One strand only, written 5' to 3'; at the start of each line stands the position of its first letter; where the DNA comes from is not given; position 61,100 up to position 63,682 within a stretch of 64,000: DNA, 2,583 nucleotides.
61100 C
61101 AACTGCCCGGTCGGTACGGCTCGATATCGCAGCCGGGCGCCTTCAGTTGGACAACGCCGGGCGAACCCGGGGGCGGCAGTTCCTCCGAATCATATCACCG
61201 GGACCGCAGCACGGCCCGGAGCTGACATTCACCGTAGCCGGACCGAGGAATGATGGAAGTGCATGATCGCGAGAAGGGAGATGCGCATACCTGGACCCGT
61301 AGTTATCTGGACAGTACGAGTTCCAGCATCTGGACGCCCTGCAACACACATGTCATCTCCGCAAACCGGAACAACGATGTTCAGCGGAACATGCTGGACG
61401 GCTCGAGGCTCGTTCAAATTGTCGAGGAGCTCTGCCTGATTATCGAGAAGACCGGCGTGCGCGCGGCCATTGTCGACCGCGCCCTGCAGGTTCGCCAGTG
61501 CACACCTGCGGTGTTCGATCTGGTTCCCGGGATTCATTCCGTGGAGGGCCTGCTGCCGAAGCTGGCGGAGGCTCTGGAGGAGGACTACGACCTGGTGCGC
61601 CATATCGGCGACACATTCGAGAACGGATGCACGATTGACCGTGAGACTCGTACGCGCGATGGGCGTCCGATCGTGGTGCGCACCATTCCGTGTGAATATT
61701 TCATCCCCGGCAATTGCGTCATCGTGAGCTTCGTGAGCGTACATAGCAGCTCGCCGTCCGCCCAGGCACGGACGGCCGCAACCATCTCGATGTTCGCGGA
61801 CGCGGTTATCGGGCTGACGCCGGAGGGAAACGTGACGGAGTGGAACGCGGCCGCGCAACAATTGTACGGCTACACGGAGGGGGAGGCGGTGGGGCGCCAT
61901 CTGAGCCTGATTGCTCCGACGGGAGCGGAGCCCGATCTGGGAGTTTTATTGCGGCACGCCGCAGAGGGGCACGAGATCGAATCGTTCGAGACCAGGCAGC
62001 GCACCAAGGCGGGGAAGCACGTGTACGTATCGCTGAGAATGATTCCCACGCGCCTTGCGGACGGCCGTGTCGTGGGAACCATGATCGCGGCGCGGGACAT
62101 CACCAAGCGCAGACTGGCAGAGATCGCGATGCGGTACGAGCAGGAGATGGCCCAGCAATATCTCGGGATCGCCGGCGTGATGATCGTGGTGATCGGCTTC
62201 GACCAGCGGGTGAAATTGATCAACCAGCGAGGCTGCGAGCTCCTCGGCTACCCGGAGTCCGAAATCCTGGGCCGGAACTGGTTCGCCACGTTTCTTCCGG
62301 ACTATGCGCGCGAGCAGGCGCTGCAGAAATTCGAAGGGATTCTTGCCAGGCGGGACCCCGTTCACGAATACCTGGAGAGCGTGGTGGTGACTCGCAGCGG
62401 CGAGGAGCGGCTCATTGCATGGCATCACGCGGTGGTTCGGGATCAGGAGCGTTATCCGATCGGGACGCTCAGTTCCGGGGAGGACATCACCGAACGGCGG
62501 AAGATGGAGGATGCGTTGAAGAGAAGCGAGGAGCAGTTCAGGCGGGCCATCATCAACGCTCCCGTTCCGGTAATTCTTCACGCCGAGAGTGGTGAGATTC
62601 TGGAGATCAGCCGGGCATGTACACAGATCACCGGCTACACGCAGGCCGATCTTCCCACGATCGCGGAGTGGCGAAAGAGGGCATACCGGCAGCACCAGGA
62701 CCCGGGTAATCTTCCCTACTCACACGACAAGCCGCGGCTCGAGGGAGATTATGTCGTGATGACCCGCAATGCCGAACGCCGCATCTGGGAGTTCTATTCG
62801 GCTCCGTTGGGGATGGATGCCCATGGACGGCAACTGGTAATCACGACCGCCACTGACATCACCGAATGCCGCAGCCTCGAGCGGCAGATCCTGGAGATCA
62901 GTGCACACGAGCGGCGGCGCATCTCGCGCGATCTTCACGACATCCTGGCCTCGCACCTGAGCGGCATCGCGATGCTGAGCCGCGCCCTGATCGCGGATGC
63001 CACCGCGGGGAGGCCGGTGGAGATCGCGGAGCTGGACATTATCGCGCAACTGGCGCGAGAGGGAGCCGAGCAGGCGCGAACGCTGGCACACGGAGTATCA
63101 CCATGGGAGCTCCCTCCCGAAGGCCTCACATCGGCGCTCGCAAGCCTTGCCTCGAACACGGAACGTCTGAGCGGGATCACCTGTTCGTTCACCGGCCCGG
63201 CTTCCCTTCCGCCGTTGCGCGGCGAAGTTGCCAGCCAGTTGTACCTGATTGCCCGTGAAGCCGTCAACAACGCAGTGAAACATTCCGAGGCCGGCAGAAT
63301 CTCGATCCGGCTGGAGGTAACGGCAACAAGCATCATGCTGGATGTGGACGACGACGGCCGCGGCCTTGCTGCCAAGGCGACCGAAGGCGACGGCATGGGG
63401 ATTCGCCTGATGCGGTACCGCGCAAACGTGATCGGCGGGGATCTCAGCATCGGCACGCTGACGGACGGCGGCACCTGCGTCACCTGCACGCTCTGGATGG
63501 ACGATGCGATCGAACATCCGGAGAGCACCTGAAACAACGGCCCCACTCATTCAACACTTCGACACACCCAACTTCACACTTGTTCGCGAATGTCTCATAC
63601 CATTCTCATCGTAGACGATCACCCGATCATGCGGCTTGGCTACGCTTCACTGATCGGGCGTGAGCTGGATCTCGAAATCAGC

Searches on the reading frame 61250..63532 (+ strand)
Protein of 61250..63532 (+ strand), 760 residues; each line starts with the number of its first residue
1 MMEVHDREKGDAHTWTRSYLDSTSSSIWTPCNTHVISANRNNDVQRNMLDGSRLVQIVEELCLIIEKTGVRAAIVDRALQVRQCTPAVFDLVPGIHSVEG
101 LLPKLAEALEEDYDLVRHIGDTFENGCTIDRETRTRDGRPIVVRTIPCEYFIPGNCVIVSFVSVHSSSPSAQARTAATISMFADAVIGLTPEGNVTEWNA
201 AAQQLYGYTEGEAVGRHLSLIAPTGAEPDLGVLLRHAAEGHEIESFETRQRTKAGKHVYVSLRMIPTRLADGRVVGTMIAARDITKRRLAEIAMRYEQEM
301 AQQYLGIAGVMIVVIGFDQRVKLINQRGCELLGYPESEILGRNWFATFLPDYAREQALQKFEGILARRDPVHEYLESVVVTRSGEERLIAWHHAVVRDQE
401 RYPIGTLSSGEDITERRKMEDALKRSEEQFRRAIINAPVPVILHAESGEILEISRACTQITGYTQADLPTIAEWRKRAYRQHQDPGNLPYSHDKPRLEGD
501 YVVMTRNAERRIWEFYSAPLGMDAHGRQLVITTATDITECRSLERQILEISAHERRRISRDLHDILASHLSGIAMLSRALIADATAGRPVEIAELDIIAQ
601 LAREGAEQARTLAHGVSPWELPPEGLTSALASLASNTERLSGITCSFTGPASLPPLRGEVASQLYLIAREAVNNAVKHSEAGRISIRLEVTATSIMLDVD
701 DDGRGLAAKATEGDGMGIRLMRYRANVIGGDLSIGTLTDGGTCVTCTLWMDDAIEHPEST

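Call 8: search_protein_families(library=pfam, proteins=[window:61250-63532:+], max_evalue=0.01)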
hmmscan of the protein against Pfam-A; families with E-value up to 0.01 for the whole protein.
window:61250-63532:+ (760 aa): 11 families
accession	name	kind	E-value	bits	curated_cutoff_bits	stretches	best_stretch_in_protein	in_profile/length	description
PF08448.16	PAS_4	-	4.7e-33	114.1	23.1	2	184-288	6-109/110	PAS fold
PF00989.32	PAS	-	1.2e-28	99.8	22.6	3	178-284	6-113/113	PAS fold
PF13426.13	PAS_9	-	1.2e-25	90.2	27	2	185-286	3-103/103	PAS domain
PF08447.18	PAS_3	-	4.3e-19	69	25.6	2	324-404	4-83/89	PAS fold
PF13188.13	PAS_8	-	5.8e-13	48.7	21.8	1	310-353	12-55/65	PAS domain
PF02518.31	HATPase_c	-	1.9e-12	48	26.4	1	661-750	3-109/111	Histidine kinase-, DNA gyrase B-, and HSP90-like ATPase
PF07730.19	HisKA_3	-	4.6e-11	43.5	24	1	554-618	1-65/68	Histidine kinase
PF13596.12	PAS_10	-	2e-06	28.8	22.1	1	195-285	21-106/106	PAS domain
PF13581.12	HATPase_c_2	-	2e-06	28.3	27.4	1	656-744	24-123/127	Histidine kinase-like ATPase domain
PF12860.13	PAS_7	-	4.6e-05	24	27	0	312-420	8-114/115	PAS fold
PF24820.1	Diguanyl_cycl_sensor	-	0.00019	21.8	28.1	0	312-356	9-52/109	Diguanylate cyclase-like sensor domain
